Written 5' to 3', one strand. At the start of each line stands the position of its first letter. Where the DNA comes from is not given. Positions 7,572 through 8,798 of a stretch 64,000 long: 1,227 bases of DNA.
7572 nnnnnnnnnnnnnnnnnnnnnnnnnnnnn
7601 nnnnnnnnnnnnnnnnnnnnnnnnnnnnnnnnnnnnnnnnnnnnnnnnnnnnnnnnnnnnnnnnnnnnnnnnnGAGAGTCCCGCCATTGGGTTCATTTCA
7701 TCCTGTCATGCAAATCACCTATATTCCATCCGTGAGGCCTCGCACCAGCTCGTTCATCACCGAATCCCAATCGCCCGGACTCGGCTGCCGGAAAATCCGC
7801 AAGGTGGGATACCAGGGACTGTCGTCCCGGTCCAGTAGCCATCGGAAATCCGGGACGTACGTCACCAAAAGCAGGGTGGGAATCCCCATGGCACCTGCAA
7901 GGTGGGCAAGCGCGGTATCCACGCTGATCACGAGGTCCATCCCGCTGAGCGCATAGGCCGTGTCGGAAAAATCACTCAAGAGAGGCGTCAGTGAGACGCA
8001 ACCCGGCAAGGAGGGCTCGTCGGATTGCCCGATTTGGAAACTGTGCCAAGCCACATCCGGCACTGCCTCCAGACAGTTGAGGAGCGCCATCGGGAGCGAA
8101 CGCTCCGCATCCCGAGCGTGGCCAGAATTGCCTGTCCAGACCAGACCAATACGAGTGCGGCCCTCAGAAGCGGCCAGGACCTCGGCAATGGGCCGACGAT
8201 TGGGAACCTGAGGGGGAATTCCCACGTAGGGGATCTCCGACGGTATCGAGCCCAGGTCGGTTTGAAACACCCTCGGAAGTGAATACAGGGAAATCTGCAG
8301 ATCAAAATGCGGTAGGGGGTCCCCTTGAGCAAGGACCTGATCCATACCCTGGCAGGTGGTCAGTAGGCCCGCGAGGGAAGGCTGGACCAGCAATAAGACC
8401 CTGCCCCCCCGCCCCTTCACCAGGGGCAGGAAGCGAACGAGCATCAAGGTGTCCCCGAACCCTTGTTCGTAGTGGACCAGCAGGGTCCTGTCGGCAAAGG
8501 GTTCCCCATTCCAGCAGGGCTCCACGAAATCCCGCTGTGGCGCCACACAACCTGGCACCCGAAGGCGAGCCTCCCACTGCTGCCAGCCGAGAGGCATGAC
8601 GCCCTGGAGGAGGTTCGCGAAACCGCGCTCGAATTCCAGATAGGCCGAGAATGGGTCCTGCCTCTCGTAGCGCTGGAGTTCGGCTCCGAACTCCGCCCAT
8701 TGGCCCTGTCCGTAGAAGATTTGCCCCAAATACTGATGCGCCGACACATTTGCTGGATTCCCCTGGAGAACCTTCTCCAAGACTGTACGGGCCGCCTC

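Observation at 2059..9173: Five tandem TPR + GT-B glycosyltransferase paralogues inserted between fliD and fliS: candidate multi-enzyme flagellin glycosylation array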

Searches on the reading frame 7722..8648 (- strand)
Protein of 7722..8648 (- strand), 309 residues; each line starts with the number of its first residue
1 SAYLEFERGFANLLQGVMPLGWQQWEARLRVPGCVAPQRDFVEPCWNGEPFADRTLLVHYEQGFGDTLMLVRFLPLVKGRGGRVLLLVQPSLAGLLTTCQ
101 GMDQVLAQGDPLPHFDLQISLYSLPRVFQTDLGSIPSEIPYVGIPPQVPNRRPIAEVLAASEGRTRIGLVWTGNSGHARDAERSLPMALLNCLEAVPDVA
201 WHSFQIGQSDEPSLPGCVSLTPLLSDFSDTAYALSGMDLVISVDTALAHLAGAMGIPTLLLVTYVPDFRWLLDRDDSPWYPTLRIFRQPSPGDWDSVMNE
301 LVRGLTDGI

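Call 31: find_related_loci(query=A3, collection=genome_contigs, flank=10000)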
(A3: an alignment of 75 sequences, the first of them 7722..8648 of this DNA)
Query A3 (309 aa) in genome_contigs; peptide patterns used: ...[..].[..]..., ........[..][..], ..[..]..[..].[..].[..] (x = any residue, [..] = any of these).
600 stretches matched a pattern (row limit reached: there are more); 578 encode a relative of the query (tblastn E <= 1e-3); the best 80 are kept; 80 distinct loci.
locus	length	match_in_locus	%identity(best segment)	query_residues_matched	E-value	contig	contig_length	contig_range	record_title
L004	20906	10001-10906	63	5-306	2e-129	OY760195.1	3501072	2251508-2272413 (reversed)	MAG: uncultured Holophaga sp. isolate 19663c38-e6f5-42a8-8268-146037a524bf genome assembly, chromosome: 1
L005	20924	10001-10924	62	5-309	3e-128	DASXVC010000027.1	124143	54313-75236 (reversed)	MAG TPA_asm: Geothrix sp. isolate SMAG_U4734 k141_166209, whole genome shotgun sequence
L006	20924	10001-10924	61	1-308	6e-119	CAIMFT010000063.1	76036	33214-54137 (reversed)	MAG: uncultured Holophagaceae bacterium isolate Ki2-D4_bin-0103 genome assembly, contig: bin-0103:063/212, whole genome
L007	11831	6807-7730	59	2-309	2e-117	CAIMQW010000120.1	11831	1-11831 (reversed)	MAG: uncultured Holophagaceae bacterium isolate Umea3p4_bin-0652 genome assembly, contig: bin-0652:120/362, whole genome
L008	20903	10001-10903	58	5-306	5e-112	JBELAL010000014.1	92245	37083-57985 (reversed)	MAG: Holophaga sp. isolate SPRUCE 92 SPRUCE_92_14, whole genome shotgun sequence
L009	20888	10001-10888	42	5-298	2e-75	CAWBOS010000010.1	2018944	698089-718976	MAG: uncultured delta proteobacterium isolate MFD01299.bin.3.111 genome assembly, contig: contig_6028, whole genome shot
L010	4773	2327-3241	44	2-306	4e-75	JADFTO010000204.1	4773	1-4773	MAG: Proteobacteria bacterium isolate B9T3L8 B9T3L8_NODE8142, whole genome shotgun sequence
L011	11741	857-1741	48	10-305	3e-75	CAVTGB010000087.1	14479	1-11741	MAG: uncultured Alphaproteobacteria bacterium isolate MFD09222.bin.3.67 genome assembly, contig: contig_91765, whole gen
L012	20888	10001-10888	44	6-304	4e-73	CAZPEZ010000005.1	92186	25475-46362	MAG TPA_asm: uncultured Terracidiphilus sp. isolate binchicken_co3_577 genome assembly, contig: NODE_592_length_92186_co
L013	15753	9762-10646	42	9-305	2e-73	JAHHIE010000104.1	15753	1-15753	MAG: Stenomitos rutilans HA7619-LM2 scaffold_573_c1, whole genome shotgun sequence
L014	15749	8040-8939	40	13-309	3e-73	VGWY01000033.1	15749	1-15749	MAG: Nitrospira sp. isolate M_DeepCast_200m_m2_046 M_DeepCast_200m_m2_046_Ga0194113_10005833, whole genome shotgun seque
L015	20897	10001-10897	41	12-309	5e-73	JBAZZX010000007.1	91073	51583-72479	MAG: Thermodesulfovibrionales bacterium isolate SO_2017_GW3_27 scaffold_254_c1_OW296A_2017, whole genome shotgun sequenc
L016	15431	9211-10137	43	5-309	5e-73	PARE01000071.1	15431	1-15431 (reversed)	MAG: Magnetovibrio sp. isolate SP115 MHASMcontig_3004688, whole genome shotgun sequence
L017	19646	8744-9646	43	9-306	1e-72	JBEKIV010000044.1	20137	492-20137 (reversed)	MAG: Tepidisphaeraceae bacterium isolate SPRUCE 308 SPRUCE_308_44, whole genome shotgun sequence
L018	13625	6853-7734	41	13-308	8e-72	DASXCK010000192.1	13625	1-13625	MAG TPA_asm: Xanthobacteraceae bacterium isolate SMAG_U5058 k141_1427222, whole genome shotgun sequence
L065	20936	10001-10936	43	16-307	5e-66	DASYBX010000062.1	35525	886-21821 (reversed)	MAG TPA_asm: Caulobacteraceae bacterium isolate SMAG_U4918 k141_4086466, whole genome shotgun sequence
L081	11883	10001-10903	44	8-306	6e-65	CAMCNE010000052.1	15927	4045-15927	MAG: Bordetella parapertussis isolate MsE-30apr19-239 genome assembly, contig: MsE-30apr19-C5328, whole genome shotgun s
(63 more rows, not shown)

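Call 36: predict_structure(alignment_id=A3)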
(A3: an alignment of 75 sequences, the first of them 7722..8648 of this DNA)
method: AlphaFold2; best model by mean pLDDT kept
length: 309 residues; sequences in the alignment: 75
mean_pLDDT: 95.5   pTM: 0.93
mean pLDDT of the five models: 95.5, 95.0, 94.8, 94.6, 94.3
residues with pLDDT >= 90: 285; 70-90: 22; 50-70: 1; < 50: 1
segments of 3 or more residues with pLDDT < 50: none
pLDDT, mean of each block of 10 residues (from residue 1): 96 97 97 91 98 98 95 98 98 98 97 98 98 95 97 98 97 87 92 95 91 94 97 98 97 98 94 93 96 96 84
secondary structure, 60 per line:
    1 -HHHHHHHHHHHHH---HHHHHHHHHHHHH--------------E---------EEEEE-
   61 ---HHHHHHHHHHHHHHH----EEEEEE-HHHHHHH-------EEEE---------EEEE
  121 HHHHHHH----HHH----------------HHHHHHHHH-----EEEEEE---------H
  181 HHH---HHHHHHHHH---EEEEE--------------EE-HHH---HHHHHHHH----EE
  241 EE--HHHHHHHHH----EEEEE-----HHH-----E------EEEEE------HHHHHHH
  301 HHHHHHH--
elements in order: H2-14 H18-30 E55-59 H64-78 E83-88 H90-96 E104-107 E117-120 H121-127 H151-159 E165-170 H180-183 H187-195 E199-203 H227-234 E239-242 H245-253 E258-262 E283-287 H294-307

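Call 39: fold_search(model_id=the predicted structure, library=pdb)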
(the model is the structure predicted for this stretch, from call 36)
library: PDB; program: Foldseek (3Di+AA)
matches with E <= 10: 1361; with E <= 0.001: 43
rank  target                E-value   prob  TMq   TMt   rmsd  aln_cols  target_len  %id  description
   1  3tov_A                3.2e-09  1.00  0.58  0.52   6.2       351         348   12  The crystal structure of the glycosyl transferase family 9 from Veillonella parvula DSM 2008 (released 2011-09-21)
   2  3tov_B                3.0e-08  1.00  0.54  0.49   7.5       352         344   12  The crystal structure of the glycosyl transferase family 9 from Veillonella parvula DSM 2008 (released 2011-09-21)
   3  1psw                  4.6e-08  1.00  0.53  0.50   6.4       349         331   13  Structure of E. coli ADP-heptose lps heptosyltransferase II (released 2003-07-08)
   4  9grx_1                8.4e-07  1.00  0.56  0.44   6.4       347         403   11  NDH-PSI-LHCI supercomplex from S. oleracea (released 2025-02-12)
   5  2h1h_A                8.4e-07  1.00  0.53  0.52   7.3       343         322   12  E. coli heptosyltransferase WaaC with ADP-2-deoxy-2-fluoro heptose (released 2007-05-22)
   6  2h1h_B                1.6e-06  1.00  0.49  0.49   8.1       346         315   13  E. coli heptosyltransferase WaaC with ADP-2-deoxy-2-fluoro heptose (released 2007-05-22)
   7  6dfe_B                2.1e-06  1.00  0.50  0.48   8.4       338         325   13  The structure of a ternary complex of E. coli WaaC (released 2018-09-05)
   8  4rap_H                2.2e-06  1.00  0.50  0.41   8.7       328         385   15  Crystal structure of bacterial iron-containing dodecameric glycosyltransferase TibC from enterotoxigenic E.coli H10407 (released 2014-10-29)
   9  2gt1_A                3.2e-06  1.00  0.52  0.50   7.5       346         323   13  E. coli heptosyltransferase WaaC. (released 2007-05-01)
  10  4rap_J                3.2e-06  1.00  0.48  0.40   8.9       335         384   15  Crystal structure of bacterial iron-containing dodecameric glycosyltransferase TibC from enterotoxigenic E.coli H10407 (released 2014-10-29)
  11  4rap_D                3.4e-06  1.00  0.46  0.39   9.2       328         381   15  Crystal structure of bacterial iron-containing dodecameric glycosyltransferase TibC from enterotoxigenic E.coli H10407 (released 2014-10-29)
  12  4rap_B                4.3e-06  1.00  0.46  0.39   8.9       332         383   15  Crystal structure of bacterial iron-containing dodecameric glycosyltransferase TibC from enterotoxigenic E.coli H10407 (released 2014-10-29)
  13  4rb4_K                5.5e-06  1.00  0.51  0.42   5.7       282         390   13  Crystal structure of dodecameric iron-containing heptosyltransferase TibC in complex with ADP-D-beta-D-heptose at 3.9  (released 2014-11-05)
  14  4rap_A                7.0e-06  1.00  0.47  0.39   7.1       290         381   15  Crystal structure of bacterial iron-containing dodecameric glycosyltransferase TibC from enterotoxigenic E.coli H10407 (released 2014-10-29)
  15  4rb4_B                7.4e-06  1.00  0.50  0.42   8.2       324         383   13  Crystal structure of dodecameric iron-containing heptosyltransferase TibC in complex with ADP-D-beta-D-heptose at 3.9  (released 2014-11-05)
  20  2gt1_B                1.0e-05  1.00  0.47  0.48   8.3       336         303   13  E. coli heptosyltransferase WaaC. (released 2007-05-01)
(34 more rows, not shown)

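Call 46: search_dna_similar(query=window:7722-8648:-, collection=plasmids, mode=protein, max_rows=30)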
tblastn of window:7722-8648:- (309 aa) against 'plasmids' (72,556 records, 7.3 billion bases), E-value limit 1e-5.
Records with a match: 141; places in all: 303; records where one place covers at least 80% of the query: 137.
Best place of each record, by identity: <60% 141.
By first word of the organism name: Azospirillum 46; Ralstonia 30; Burkholderia 13; Caballeronia 10; Paraburkholderia 9; Paracoccus 4; Cupriavidus 3; Granulicella 2; Roseomonas 2; Aristophania 2; and 18 more.
By predicted mobility (MOB-suite, as given by PLSDB): non-mobilizable 104; mobilizable 26; conjugative 11.
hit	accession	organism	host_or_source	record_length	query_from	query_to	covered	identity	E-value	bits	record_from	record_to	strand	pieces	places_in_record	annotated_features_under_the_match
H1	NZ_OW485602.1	Rhodovastum atsumiense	-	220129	5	307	98%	44.2%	1e-60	215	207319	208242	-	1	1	tetratricopeptide repeat-containing glycosyltransferase family protein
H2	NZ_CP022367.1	Azospirillum sp. TSH58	single cell,paddy soils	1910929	1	294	95%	45.5%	5e-57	205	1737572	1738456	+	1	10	record has no annotation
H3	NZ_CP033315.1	Azospirillum brasilense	rhizosphere soil of Digitaria ...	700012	1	301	97%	44.4%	6e-58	207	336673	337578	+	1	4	tetratricopeptide repeat protein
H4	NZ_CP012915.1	Azospirillum brasilense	Digitaria eriantha,microbe,root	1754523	1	301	97%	44.4%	6e-58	207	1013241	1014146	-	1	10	none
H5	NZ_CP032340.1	Azospirillum brasilense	soil sample,Agricultural field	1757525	1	301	97%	44.4%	6e-58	207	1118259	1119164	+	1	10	none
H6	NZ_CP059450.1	Azospirillum brasilense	Prokaryotes,soil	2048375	5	306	98%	44.3%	2e-59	212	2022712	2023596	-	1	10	none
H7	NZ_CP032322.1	Azospirillum argentinense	soil sample,Agricultural field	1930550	5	302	96%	44.9%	1e-59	213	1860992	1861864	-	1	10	record has no annotation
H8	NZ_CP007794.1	Azospirillum argentinense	Triticum aestivum L.,Root,wheat ...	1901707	5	299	95%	45.3%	1e-58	210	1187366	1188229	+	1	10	record has no annotation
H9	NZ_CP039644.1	Azospirillum sp. TSA2s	Soil,rice paddy soil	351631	9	305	96%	44.9%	9e-63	221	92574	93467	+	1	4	tetratricopeptide repeat protein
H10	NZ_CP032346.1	Azospirillum brasilense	soil sample,Agricultural field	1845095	1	294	95%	44.8%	3e-57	205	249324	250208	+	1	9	record has no annotation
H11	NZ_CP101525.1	Burkholderia arboris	mixed culture,soil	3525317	2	305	98%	42.6%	2e-53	194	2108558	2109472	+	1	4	none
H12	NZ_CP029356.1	Azospirillum thermophilum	cell culture,hot spring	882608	2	294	95%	44.0%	4e-58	208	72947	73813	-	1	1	tetratricopeptide repeat protein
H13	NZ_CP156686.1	Burkholderia stagnalis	Bacterial cells,soils collected in ...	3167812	8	305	96%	43.2%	7e-51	187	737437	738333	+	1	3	none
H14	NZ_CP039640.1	Azospirillum sp. TSH100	soil,soil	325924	2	307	99%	41.6%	2e-62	221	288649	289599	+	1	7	tetratricopeptide repeat-containing glycosyltransferase family protein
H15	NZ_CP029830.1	Azospirillum ramasamyi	single cell,Cow dung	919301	4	299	96%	42.8%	7e-58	207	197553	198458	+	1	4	tetratricopeptide repeat protein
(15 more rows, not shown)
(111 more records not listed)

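Call 53: search_protein_families(library=pfam, proteins=[L065:3570-4415:+, L065:4280-5398:+, L065:5362-6159:+, L065:6181-7362:-, L065:7257-8336:-, L065:10954-11703:-, L065:11765-12340:-, L065:12328-14403:-, L065:14054-14719:-, L065:15520-16842:-], max_evalue=0.00001)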
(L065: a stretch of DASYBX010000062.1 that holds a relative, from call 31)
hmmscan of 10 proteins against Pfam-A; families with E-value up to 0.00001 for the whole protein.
L065:3570-4415:+ (281 aa): 1 family
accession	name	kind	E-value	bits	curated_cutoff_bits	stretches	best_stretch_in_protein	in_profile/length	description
PF01497.23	Peripla_BP_2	-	1.8e-12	47.6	27.5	1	49-236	22-219/235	Periplasmic binding protein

L065:4280-5398:+ (372 aa): 1 family
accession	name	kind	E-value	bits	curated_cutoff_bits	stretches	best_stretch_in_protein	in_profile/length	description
PF01032.23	FecCD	-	1.5e-83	280.8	26.5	1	58-366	2-311/311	FecCD transport family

L065:5362-6159:+ (265 aa): 3 families
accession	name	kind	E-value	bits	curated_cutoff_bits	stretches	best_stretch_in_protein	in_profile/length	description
PF00005.33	ABC_tran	-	7.9e-29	101.4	25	1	30-179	1-137/137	ABC transporter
PF13304.12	AAA_21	-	5.3e-10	40.3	27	0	42-63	1-22/304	AAA domain, putative AbiEii toxin, Type IV TA system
PF13555.12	AAA_29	-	3.5e-06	27.1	27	1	35-68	17-50/61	P-loop containing region of AAA domain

L065:6181-7362:- (393 aa): 0 families

L065:7257-8336:- (359 aa): 0 families

L065:10954-11703:- (249 aa): 0 families

L065:11765-12340:- (191 aa): 0 families

L065:12328-14403:- (691 aa): 0 families

L065:14054-14719:- (221 aa): 2 families
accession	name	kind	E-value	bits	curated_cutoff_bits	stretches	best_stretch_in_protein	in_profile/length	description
PF10029.15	DUF2271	-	4.1e-15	56.2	27.3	1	141-210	65-135/136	Predicted periplasmic protein (DUF2271)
PF13860.13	FlgD_ig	-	7.8e-07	29.4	27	1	117-179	21-76/79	FlgD Ig-like domain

L065:15520-16842:- (440 aa): 1 family
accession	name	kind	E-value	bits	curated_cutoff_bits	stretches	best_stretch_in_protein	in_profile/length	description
PF02518.31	HATPase_c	-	6.4e-25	88.2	26.4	1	332-438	2-109/111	Histidine kinase-, DNA gyrase B-, and HSP90-like ATPase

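Call 72: search_solved_structures(query=A4, max_evalue=10, show_alignments=3)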
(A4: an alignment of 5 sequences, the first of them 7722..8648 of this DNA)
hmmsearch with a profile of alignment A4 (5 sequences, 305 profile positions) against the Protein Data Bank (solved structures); distinct sequences matched with E-value up to 10: 4.
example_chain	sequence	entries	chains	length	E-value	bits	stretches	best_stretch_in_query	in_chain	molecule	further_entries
3idv_A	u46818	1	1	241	0.92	11.9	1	268-291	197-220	Protein disulfide-isomerase A4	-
2gt1_A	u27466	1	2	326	0.95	11.9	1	224-255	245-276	Lipopolysaccharide heptosyltransferase-1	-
6dfe_A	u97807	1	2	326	0.95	11.9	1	224-255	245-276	ADP-heptose--LPS heptosyltransferase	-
2h1f_A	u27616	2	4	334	0.99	11.9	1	224-255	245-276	Lipopolysaccharide heptosyltransferase-1 | Lipopolysaccharide heptosyltransferase 1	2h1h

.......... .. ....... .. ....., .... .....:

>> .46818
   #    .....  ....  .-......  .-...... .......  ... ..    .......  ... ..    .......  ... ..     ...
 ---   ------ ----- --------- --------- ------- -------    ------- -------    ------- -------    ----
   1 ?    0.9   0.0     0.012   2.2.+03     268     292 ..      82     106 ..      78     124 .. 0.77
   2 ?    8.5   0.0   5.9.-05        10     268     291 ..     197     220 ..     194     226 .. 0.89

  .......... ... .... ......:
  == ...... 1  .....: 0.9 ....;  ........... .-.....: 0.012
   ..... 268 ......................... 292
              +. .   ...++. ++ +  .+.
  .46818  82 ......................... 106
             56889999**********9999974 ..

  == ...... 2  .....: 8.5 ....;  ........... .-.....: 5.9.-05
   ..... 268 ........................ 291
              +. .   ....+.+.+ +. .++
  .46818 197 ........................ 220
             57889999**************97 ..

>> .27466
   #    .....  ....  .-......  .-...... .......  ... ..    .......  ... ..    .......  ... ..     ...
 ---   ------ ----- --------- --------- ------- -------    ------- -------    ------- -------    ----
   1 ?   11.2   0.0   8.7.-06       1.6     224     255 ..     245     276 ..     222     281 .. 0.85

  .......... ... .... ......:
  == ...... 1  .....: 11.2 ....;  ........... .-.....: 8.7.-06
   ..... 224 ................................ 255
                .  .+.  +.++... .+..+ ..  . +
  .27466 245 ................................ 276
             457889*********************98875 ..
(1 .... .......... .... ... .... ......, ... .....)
